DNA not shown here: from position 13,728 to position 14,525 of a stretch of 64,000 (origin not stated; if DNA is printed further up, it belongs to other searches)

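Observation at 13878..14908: Divergent pair of a stand-alone DUF5706 (Pycsar-effector-like) membrane protein and a shortened SatD-like protein in an AT-rich islet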

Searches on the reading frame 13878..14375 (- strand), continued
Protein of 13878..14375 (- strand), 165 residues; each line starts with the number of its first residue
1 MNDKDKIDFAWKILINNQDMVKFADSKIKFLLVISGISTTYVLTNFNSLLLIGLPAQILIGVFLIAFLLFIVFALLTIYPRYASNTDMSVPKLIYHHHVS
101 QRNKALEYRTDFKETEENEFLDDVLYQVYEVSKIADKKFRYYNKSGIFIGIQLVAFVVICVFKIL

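Call 80: fold_search(model_id=the predicted structure, library=pdb)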
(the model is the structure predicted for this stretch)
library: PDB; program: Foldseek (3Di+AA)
matches with E <= 10: 168; with E <= 0.001: 0
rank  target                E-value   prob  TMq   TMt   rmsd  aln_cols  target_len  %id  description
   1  6djl_E                1.2e+00  0.10  0.22  0.16  25.6       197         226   11  Crystal structure of the Rab11 GEF SH3BP5 bound to nucleotide free Rab11A (released 2018-09-26)
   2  6y59_A                1.3e+00  0.21  0.36  0.19  16.4       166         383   13  5-HT3A receptor in Salipro (apo, C5 symmetric) (released 2020-12-23)
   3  6ixv_A                1.7e+00  0.23  0.35  0.28  21.6       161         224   13  Crystal structure of SH3BP5-Rab11a (released 2019-03-20)
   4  5xg2                  1.7e+00  0.16  0.29  0.21  30.9       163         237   15  Crystal structure of a coiled-coil segment (residues 345-468 and 694-814) of Pyrococcus yayanosii Smc (released 2017-06-07)
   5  3i9w                  1.8e+00  0.11  0.26  0.17  26.7       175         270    8  Crystal structure of the E. coli histidine kinase sensor TorS sensor domain (released 2009-10-06)
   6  3zx6_B                1.9e+00  0.13  0.26  0.15  28.5       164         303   12  Structure of Hamp(AF1503)-Tsr fusion - Hamp (A291V) mutant (released 2012-02-29)
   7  6ixv_C                1.9e+00  0.10  0.29  0.22  26.1       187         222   12  Crystal structure of SH3BP5-Rab11a (released 2019-03-20)
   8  6djl_C                1.9e+00  0.07  0.23  0.17  27.3       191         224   13  Crystal structure of the Rab11 GEF SH3BP5 bound to nucleotide free Rab11A (released 2018-09-26)
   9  6ixv_D                2.3e+00  0.10  0.26  0.19  24.2       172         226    8  Crystal structure of SH3BP5-Rab11a (released 2019-03-20)
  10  6djl_B                2.3e+00  0.08  0.25  0.19  25.8       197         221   12  Crystal structure of the Rab11 GEF SH3BP5 bound to nucleotide free Rab11A (released 2018-09-26)
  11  8gmh_C                2.4e+00  0.11  0.28  0.32  28.3       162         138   10  Crystal Structure of the ternary complex of TelA-LXG, LapA3, and LapA4 (released 2024-01-10)
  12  6el1_K                2.6e+00  0.10  0.28  0.15  31.8       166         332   14  YaxAB pore complex (released 2018-05-16)
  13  6r0y_G                2.6e+00  0.09  0.25  0.21  26.8       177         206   12  Thermus thermophilus V/A-type ATPase/synthase, rotational state 3 (released 2019-08-28)
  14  8wjo_B                2.7e+00  0.10  0.29  0.18  34.3       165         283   12  Cryo-EM structure of 8-subunit Smc5/6 arm region (released 2024-06-26)
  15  2cmr_A                2.7e+00  0.06  0.23  0.20  25.5       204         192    7  Crystal structure of the HIV-1 neutralizing antibody D5 Fab bound to the gp41 inner-core mimetic 5-helix (released 2006-10-16)
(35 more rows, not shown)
